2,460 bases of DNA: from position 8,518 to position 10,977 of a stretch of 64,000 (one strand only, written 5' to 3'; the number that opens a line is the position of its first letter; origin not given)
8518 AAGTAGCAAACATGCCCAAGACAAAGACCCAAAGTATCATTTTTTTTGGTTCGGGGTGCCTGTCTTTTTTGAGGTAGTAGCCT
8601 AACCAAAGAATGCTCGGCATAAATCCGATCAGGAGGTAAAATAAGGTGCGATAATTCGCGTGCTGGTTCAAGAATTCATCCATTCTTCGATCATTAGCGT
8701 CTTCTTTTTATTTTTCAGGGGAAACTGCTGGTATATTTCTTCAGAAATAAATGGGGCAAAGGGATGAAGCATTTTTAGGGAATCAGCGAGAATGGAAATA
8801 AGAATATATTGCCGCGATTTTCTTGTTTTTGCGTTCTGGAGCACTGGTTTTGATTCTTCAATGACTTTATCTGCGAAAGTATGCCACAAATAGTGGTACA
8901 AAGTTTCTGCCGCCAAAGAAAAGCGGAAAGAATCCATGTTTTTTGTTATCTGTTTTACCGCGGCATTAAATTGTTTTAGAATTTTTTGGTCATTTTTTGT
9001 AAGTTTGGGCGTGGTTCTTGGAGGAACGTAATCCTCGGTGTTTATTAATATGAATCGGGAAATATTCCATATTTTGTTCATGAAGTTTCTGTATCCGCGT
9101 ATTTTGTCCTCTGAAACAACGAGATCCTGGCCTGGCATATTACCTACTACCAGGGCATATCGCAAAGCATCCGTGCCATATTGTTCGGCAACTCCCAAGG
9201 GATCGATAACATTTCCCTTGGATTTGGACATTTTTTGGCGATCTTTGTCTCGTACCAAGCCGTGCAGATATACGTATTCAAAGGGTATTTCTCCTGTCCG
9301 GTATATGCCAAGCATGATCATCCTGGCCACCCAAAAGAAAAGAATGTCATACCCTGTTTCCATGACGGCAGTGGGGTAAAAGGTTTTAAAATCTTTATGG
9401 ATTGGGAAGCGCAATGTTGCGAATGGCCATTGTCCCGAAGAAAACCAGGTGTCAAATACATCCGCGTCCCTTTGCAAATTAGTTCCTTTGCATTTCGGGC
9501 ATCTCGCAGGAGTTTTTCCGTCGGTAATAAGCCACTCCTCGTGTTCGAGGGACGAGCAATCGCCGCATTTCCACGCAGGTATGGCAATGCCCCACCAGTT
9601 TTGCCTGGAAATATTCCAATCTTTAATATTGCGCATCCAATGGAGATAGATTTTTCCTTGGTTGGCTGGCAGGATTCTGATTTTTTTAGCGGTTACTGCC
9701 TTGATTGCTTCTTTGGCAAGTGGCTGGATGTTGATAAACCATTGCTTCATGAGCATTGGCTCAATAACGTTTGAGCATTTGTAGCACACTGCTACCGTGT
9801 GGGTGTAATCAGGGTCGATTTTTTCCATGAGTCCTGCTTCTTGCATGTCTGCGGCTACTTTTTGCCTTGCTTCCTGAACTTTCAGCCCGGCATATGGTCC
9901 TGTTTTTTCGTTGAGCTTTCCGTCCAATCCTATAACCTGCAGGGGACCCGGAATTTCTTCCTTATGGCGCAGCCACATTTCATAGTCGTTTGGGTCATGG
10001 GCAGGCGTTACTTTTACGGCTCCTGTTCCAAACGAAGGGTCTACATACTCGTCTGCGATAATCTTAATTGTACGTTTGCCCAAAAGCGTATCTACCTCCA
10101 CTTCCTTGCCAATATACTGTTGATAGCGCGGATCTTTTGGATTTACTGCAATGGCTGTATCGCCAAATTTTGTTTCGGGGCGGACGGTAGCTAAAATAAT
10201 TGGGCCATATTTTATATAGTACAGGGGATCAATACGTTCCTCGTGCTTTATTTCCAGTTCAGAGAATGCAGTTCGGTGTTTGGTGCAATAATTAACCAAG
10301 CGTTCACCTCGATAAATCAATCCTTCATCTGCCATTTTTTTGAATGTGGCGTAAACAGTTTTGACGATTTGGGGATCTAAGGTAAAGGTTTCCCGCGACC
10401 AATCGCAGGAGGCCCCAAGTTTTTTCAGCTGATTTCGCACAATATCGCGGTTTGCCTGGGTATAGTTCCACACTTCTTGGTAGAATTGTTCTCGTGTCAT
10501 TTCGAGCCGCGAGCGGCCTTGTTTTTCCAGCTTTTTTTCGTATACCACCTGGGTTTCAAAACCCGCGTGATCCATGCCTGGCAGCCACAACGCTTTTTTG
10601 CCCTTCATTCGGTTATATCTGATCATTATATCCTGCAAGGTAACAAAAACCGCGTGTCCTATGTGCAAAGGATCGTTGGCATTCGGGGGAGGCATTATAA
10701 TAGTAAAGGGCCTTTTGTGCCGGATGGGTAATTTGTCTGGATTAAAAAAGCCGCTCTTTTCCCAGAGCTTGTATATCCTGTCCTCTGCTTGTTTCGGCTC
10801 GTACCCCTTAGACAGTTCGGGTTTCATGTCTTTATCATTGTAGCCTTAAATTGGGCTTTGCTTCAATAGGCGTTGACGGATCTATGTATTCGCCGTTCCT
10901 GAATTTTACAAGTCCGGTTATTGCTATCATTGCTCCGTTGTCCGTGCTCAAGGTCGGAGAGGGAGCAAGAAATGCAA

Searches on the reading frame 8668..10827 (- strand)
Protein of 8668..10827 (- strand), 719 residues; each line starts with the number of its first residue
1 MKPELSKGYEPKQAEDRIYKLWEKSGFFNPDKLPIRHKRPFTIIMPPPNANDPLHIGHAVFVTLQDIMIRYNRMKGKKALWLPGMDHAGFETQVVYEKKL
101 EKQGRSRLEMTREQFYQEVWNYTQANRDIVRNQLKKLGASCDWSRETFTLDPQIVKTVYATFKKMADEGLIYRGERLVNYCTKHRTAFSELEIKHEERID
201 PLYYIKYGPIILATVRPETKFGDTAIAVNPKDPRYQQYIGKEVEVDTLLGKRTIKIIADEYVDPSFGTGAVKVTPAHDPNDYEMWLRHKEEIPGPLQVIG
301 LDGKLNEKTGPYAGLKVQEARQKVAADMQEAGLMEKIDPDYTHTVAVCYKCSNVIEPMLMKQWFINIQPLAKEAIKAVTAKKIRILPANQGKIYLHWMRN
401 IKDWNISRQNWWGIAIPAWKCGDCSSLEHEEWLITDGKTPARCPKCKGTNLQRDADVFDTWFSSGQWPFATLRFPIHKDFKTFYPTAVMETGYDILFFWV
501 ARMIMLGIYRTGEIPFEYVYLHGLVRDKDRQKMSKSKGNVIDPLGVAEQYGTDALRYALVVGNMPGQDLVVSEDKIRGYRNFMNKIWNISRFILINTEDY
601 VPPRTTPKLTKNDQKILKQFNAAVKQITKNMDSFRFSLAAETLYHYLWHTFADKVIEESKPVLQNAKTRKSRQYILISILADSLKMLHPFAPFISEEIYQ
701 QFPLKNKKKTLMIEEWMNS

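Call 81: search_protein_families(library=pfam, max_evalue=0.001, proteins=[window:8668-10827:-])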
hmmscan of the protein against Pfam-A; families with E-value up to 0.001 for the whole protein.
window:8668-10827:- (719 aa): 4 families
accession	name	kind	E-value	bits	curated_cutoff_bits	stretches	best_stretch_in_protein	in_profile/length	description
PF00133.28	tRNA-synt_1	-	2.5e-130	435.4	22.7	1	18-568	2-410/414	tRNA synthetases class I (I, L, M and V)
PF08264.19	Anticodon_1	-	3.7e-26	92.2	25.1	1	613-717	1-105/148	Anticodon-binding domain of tRNA ligase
PF09334.17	tRNA-synt_1g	-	1.5e-24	87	20.1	2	46-194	6-136/391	tRNA synthetases class I (M)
PF13603.12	tRNA-synt_1_2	-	0.00019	21.4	25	0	251-292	95-136/185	Leucyl-tRNA synthetase, editing domain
